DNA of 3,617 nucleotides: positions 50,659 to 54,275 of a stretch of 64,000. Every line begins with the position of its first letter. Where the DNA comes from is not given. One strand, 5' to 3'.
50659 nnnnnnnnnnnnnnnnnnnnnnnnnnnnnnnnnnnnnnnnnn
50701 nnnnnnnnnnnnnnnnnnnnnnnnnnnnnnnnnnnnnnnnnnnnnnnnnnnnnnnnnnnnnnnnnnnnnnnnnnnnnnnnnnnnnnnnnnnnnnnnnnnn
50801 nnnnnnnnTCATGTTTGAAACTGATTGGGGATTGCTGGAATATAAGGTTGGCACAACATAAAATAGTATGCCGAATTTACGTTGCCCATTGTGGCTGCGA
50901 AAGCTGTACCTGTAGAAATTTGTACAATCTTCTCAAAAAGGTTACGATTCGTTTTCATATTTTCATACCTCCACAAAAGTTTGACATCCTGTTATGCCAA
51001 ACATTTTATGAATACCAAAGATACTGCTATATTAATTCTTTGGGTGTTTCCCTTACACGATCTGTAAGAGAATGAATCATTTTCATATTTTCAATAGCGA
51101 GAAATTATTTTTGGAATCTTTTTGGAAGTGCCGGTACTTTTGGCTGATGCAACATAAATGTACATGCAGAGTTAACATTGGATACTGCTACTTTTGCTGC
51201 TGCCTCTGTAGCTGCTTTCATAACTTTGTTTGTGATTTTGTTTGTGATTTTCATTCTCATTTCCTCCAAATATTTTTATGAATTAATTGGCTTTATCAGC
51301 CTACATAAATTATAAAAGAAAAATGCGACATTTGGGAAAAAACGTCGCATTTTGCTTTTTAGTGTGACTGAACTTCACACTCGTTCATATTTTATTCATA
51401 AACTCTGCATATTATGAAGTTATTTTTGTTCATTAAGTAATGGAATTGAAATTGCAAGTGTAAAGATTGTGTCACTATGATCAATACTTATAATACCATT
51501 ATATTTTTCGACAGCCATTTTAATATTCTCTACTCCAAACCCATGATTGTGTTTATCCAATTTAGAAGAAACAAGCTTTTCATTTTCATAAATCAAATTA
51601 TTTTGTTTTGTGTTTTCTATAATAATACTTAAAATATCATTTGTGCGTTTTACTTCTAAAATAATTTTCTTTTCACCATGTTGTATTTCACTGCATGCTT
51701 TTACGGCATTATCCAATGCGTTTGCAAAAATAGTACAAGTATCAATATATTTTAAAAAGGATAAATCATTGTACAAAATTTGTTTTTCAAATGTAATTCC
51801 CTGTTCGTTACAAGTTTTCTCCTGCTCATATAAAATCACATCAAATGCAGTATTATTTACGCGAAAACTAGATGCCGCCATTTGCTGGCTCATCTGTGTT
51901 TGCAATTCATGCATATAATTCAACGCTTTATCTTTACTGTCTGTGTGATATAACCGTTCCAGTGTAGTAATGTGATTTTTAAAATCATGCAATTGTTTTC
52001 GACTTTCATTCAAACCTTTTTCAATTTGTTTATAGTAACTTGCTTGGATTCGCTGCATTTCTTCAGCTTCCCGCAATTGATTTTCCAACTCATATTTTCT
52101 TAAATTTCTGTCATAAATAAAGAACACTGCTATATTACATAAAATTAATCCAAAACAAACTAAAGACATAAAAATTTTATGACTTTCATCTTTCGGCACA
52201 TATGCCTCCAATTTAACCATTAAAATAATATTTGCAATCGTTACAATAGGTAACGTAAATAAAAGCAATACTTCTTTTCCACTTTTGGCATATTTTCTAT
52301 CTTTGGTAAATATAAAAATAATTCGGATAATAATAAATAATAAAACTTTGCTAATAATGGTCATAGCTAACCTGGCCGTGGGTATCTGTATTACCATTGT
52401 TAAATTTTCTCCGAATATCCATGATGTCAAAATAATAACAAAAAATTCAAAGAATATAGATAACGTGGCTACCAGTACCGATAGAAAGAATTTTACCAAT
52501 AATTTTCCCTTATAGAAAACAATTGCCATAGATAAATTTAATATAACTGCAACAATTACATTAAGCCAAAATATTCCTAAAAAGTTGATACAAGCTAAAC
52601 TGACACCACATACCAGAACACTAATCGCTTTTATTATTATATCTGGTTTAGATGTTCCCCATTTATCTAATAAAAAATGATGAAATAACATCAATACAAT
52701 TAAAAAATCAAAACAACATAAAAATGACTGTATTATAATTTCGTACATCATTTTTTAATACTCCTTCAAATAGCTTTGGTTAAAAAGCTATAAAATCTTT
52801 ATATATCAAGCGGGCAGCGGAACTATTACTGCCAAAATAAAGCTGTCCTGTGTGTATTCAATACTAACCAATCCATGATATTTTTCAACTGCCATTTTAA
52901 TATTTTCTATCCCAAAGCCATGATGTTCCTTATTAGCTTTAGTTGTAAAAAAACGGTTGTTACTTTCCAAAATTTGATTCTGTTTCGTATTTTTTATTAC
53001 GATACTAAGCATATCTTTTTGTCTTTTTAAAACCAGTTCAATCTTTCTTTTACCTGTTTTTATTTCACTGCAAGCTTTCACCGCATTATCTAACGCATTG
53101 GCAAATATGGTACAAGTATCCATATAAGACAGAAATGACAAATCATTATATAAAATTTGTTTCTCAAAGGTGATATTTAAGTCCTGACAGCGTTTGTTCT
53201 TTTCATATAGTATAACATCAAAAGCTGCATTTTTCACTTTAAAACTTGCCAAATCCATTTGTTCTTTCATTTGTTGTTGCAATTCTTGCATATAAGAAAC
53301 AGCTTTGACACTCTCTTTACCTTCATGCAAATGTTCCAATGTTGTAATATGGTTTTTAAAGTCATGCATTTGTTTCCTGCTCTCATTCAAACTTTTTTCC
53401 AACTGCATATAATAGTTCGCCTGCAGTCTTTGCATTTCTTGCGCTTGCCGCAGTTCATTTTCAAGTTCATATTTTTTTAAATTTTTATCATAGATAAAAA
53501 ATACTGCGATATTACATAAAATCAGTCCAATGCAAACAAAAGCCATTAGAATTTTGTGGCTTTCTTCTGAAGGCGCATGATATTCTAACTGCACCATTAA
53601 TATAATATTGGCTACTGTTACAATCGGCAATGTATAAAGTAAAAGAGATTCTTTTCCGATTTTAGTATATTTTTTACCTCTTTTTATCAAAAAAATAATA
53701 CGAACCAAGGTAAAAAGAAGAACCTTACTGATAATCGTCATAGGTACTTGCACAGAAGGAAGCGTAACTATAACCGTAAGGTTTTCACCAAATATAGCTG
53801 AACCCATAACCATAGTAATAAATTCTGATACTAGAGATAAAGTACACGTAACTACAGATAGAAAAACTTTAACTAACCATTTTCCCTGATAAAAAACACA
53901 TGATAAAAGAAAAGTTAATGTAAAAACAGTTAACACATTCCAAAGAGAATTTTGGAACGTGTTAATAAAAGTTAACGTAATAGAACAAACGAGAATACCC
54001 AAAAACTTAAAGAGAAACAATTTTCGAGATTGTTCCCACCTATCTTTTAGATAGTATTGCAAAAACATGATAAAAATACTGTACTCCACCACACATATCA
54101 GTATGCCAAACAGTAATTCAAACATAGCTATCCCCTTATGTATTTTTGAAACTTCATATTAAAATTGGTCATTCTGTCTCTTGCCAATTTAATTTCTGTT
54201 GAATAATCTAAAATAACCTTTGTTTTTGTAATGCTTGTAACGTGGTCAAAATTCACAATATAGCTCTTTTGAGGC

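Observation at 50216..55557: Doubled agr-type quorum-sensing locus with atypical order: 2 LytTR regulators, 2 AgrC-like kinases, 2 AgrD-like genes, 1 AgrB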

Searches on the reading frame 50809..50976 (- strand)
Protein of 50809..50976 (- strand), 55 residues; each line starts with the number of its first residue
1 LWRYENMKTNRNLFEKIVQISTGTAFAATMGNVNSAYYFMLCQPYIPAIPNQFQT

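Call 3: search_protein_families(library=pfam, proteins=[window:50809-50976:-], max_evalue=1)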
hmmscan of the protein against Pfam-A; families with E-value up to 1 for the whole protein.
window:50809-50976:- (55 aa): 0 families

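Call 4: search_protein_families(library=ncbifam, proteins=[window:50809-50976:-], max_evalue=1)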
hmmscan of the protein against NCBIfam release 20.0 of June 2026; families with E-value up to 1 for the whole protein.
window:50809-50976:- (55 aa): 0 families

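Call 23: find_encoding_contigs(protein=P0018, flank=6000, max_places=10)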
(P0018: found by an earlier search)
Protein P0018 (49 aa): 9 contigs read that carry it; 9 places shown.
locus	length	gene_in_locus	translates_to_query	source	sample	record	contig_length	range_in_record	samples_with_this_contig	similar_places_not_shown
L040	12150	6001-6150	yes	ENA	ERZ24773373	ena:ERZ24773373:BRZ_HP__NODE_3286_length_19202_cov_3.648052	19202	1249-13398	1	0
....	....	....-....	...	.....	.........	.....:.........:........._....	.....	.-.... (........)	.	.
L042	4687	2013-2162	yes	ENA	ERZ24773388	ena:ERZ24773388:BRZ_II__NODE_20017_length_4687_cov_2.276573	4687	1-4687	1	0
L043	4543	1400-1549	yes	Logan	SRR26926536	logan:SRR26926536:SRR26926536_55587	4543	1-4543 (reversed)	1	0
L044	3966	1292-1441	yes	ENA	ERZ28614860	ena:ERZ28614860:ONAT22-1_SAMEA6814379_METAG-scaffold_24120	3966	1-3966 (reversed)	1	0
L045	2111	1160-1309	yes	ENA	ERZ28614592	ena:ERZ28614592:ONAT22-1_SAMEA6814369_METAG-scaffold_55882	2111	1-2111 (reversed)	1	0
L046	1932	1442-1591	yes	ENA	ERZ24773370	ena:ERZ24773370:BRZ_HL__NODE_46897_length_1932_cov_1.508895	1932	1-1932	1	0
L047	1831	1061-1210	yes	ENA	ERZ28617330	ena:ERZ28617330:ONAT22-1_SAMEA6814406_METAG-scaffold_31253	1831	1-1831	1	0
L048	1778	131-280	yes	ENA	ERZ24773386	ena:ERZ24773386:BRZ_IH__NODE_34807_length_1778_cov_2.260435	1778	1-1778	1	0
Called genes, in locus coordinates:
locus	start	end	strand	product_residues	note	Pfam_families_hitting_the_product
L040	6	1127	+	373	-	PF03462:PCRF, PF00472:RF-1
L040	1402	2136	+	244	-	PF00072:Response_reg, PF04397:LytTR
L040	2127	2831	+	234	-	PF00072:Response_reg, PF04397:LytTR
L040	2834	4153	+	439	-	PF02518:HATPase_c (weak), PF14501:HATPase_c_5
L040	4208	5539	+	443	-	PF14689:SPOB_a (faint), PF14501:HATPase_c_5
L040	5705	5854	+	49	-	-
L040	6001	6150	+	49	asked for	-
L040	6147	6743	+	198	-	PF04647:AgrB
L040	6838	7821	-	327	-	PF00308:Bac_DnaA, PF01695:IstB_IS21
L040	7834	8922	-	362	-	PF07261:DnaB_2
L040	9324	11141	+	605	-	PF00009:GTP_EFTU, PF01926:MMR_HSR1 (weak), PF22042:EF-G_D2 (weak), PF03144:GTP_EFTU_D2, PF00679:EFG_C, PF21018:BipA_C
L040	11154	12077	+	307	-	PF00929:RNase_T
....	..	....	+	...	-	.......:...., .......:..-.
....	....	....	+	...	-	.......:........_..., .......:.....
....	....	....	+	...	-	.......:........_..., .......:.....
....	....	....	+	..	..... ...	-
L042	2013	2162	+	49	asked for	-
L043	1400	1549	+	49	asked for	-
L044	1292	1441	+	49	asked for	-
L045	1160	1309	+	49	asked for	-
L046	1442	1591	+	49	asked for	-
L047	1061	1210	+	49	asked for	-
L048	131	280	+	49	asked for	-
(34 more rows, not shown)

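Call 25: find_homologous_proteins(query=A3, max_evalue=0.001)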
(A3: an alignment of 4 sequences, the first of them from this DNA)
Query A3 (4 sequences) (49 aa, profile of the alignment): 22 proteins with E <= 0.001 among 22 candidates.
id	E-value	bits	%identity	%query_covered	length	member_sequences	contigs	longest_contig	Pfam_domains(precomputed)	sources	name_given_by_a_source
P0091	4.1e-32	128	63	100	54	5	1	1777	-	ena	-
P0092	5.5e-32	127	63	100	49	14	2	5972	-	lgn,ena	-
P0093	7.5e-32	127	63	100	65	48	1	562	-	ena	-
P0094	1.4e-31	126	63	100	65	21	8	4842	-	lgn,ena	-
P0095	2.0e-30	122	65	100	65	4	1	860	-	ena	-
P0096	2.6e-30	122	61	100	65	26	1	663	-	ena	-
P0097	9.4e-30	120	63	100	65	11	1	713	-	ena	-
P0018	2.1e-29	119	100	100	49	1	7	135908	-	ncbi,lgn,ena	-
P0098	5.1e-28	115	61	100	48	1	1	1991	-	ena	-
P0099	1.6e-24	103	61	100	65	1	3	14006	-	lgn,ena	-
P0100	7.1e-23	98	52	98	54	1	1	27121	-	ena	-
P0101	2.9e-22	96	59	100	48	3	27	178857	-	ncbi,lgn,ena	-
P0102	1.1e-21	94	57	100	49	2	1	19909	-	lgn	-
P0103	6.4e-21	92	59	100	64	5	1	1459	-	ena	-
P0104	3.1e-20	90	55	100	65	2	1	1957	-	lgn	-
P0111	3.3e-6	45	74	39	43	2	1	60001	-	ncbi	-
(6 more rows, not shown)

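Call 27: find_encoding_contigs(protein=P0101, flank=7000, max_places=2)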
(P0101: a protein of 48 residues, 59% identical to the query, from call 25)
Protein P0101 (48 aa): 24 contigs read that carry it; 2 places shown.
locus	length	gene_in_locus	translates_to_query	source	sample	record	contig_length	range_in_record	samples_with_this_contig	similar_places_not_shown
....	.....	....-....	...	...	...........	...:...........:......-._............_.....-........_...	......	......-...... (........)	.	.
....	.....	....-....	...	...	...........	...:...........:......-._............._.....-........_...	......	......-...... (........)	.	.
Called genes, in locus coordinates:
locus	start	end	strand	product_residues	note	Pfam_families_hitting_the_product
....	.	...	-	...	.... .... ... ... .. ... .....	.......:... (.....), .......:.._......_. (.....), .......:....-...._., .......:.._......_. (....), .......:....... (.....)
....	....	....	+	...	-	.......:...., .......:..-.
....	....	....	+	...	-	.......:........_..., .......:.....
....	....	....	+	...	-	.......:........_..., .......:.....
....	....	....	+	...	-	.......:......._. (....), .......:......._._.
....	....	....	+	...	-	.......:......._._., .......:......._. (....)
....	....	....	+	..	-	-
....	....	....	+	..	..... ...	-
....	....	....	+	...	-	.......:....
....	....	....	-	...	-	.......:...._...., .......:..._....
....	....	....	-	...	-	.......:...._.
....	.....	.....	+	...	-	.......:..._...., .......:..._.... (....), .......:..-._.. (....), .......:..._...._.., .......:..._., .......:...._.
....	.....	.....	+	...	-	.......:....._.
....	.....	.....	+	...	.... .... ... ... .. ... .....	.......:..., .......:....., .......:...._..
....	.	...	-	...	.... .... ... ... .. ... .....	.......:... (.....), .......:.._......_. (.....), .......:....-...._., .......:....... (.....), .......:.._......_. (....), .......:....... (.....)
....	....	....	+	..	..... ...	-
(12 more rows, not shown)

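Call 28: find_encoding_contigs(protein=P0102, flank=7000, max_places=2)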
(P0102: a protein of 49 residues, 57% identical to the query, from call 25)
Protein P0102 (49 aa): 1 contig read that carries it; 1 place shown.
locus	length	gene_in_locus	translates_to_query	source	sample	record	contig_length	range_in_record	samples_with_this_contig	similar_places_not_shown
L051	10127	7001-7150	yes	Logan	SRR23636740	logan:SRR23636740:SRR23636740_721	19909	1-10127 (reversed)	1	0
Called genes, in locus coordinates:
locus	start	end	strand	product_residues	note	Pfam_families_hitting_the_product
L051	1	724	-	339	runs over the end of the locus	PF12773:DZR (weak), PF14446:Prok-RING_1, PF13240:Zn_Ribbon_1 (weak), PF13248:Zn_ribbon_3 (weak), PF10947:DUF2628 (faint)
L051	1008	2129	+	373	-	PF03462:PCRF, PF00472:RF-1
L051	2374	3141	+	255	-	PF00072:Response_reg, PF04397:LytTR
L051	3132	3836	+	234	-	PF00072:Response_reg, PF04397:LytTR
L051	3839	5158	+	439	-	PF02518:HATPase_c (weak), PF14501:HATPase_c_5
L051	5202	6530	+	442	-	PF14501:HATPase_c_5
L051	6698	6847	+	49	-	-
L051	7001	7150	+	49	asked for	-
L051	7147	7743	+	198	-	PF04647:AgrB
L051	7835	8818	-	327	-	PF01695:IstB_IS21, PF00308:Bac_DnaA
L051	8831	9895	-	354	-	PF07261:DnaB_2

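Call 29: find_encoding_contigs(protein=P0099, flank=7000, max_places=2)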
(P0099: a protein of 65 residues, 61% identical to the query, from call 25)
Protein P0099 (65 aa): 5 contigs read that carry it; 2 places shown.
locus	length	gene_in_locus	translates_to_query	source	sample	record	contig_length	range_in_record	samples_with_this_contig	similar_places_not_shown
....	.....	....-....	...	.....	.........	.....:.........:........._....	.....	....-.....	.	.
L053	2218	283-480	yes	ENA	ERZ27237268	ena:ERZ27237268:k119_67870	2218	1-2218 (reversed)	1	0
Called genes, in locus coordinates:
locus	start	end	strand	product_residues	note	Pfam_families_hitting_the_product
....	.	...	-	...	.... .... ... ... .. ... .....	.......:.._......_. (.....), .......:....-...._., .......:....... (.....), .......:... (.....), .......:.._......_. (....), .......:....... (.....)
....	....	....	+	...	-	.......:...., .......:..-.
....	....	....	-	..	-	-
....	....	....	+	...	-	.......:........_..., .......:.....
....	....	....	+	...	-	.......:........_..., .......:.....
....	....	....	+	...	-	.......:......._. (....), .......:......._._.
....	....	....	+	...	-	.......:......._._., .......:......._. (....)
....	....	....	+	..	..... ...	-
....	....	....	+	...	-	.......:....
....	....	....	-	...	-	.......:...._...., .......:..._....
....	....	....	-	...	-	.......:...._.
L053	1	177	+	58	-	?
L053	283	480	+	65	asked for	-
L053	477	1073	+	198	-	PF04647:AgrB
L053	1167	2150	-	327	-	PF01695:IstB_IS21, PF00308:Bac_DnaA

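Call 30: find_encoding_contigs(protein=P0111, flank=7000, max_places=2)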
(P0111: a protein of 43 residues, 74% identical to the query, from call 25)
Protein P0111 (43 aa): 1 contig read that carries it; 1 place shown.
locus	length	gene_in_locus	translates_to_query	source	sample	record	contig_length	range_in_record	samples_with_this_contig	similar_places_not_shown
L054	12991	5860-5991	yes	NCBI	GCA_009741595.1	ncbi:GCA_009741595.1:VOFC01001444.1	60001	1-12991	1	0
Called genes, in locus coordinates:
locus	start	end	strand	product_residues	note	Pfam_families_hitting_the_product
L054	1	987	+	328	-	?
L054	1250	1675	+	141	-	PF00072:Response_reg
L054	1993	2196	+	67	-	-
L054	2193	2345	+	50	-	-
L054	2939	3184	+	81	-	-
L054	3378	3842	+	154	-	PF14501:HATPase_c_5 (weak)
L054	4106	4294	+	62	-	-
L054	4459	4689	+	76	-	-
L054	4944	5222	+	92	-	PF14501:HATPase_c_5 (weak)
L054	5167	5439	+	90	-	PF14501:HATPase_c_5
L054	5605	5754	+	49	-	-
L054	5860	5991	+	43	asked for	-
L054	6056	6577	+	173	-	PF04647:AgrB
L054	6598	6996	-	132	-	-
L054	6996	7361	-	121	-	PF01695:IstB_IS21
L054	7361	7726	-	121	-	-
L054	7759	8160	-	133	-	PF07261:DnaB_2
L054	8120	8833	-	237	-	PF07261:DnaB_2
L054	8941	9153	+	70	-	-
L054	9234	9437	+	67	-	PF00009:GTP_EFTU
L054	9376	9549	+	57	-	PF00009:GTP_EFTU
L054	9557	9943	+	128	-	PF00009:GTP_EFTU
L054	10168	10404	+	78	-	-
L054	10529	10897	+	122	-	PF00679:EFG_C, PF21018:BipA_C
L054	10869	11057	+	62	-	PF21018:BipA_C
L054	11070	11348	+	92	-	PF00929:RNase_T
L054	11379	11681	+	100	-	-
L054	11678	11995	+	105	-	PF26408:DUF8106 (weak)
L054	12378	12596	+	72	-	PF01368:DHH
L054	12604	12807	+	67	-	PF01368:DHH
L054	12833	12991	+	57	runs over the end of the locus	-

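Call 69: search_protein_families(library=ncbifam, proteins=[window:50812-50958:-], max_evalue=10)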
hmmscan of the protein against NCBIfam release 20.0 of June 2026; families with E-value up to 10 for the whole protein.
seq(49 aa): 0 families

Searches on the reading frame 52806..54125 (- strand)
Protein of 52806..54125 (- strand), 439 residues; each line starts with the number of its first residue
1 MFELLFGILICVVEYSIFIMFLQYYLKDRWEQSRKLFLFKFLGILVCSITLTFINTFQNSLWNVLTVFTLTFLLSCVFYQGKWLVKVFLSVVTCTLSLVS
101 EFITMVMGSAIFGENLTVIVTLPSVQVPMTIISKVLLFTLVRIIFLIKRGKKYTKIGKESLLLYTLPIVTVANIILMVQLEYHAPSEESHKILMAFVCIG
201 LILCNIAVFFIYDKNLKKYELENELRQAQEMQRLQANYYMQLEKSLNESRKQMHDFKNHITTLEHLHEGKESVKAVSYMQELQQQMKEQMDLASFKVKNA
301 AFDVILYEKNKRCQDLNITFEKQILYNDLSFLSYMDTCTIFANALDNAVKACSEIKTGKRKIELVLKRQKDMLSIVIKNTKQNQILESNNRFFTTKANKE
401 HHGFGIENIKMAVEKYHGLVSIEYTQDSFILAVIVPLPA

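Call 3: search_protein_families(library=pfam, proteins=[window:52806-54125:-], max_evalue=1)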
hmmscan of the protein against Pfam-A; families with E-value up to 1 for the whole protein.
window:52806-54125:- (439 aa): 6 families
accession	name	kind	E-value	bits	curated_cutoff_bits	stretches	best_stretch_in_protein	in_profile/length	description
PF14501.12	HATPase_c_5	-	1.5e-25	89.5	22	1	333-436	2-102/102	GHKL domain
PF02518.31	HATPase_c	-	2.4e-06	28.4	26.4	1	339-423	8-94/111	Histidine kinase-, DNA gyrase B-, and HSP90-like ATPase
PF14689.11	SPOB_a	-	0.0037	17.3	28.1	1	237-292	7-59/62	Sensor_kinase_SpoOB-type, alpha-helical domain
PF07690.21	MFS_1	-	0.062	12.7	33.4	1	17-78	253-312/347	Major Facilitator Superfamily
PF17401.7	DUF5407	-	0.072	13.8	25.3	1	319-343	37-61/74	Family of unknown function (DUF5407)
PF14362.11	DUF4407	-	0.16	11.7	31.3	1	197-271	90-161/297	Domain of unknown function (DUF4407)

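Call 4: search_protein_families(library=ncbifam, proteins=[window:52806-54125:-], max_evalue=1)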
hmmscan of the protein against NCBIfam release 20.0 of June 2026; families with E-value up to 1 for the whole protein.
window:52806-54125:- (439 aa): 8 families
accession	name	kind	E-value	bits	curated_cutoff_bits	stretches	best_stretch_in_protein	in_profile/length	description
NF008298.1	PRK11086.1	subfamily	9.8e-09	34.2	520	1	245-431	329-518/529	DcuS/MalK family sensor histidine kinase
NF046015.1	HisKinAgrCStaph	equivalog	1.4e-08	34.4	500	1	50-413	31-393/414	quorum-sensing sensor histidine kinase AgrC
NF011627.0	PRK15053.1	equivalog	1e-07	31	656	1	225-427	319-528/552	sensor histidine kinase DpiB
TIGR02938.1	nifL_nitrog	equivalog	0.00011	20.9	242.45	1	339-424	390-480/494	nitrogen fixation negative regulator NifL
NF052443.1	SensHisKinMctS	equivalog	0.0093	14.3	700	1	373-437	382-448/457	two-component system sensor histidine kinase MctS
TIGR01925.2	spIIAB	equivalog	0.048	13.6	135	1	335-413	36-115/137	anti-sigma F factor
NF002072.0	PRK00913.1-1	equivalog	0.14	10.7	826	1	145-311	45-208/502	leucyl aminopeptidase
NF052573.1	HisKinEspAMyxo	equivalog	0.17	9.9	1400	1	337-424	504-597/755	serine histidine kinase EspA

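Call 54: search_solved_structures(query=window:52806-54125:-, max_evalue=0.001, show_alignments=1)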
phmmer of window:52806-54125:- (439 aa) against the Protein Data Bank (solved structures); distinct sequences matched with E-value up to 0.001: 1.
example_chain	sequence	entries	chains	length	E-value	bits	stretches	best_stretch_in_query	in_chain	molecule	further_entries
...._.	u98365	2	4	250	2.6e-06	29.9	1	217-418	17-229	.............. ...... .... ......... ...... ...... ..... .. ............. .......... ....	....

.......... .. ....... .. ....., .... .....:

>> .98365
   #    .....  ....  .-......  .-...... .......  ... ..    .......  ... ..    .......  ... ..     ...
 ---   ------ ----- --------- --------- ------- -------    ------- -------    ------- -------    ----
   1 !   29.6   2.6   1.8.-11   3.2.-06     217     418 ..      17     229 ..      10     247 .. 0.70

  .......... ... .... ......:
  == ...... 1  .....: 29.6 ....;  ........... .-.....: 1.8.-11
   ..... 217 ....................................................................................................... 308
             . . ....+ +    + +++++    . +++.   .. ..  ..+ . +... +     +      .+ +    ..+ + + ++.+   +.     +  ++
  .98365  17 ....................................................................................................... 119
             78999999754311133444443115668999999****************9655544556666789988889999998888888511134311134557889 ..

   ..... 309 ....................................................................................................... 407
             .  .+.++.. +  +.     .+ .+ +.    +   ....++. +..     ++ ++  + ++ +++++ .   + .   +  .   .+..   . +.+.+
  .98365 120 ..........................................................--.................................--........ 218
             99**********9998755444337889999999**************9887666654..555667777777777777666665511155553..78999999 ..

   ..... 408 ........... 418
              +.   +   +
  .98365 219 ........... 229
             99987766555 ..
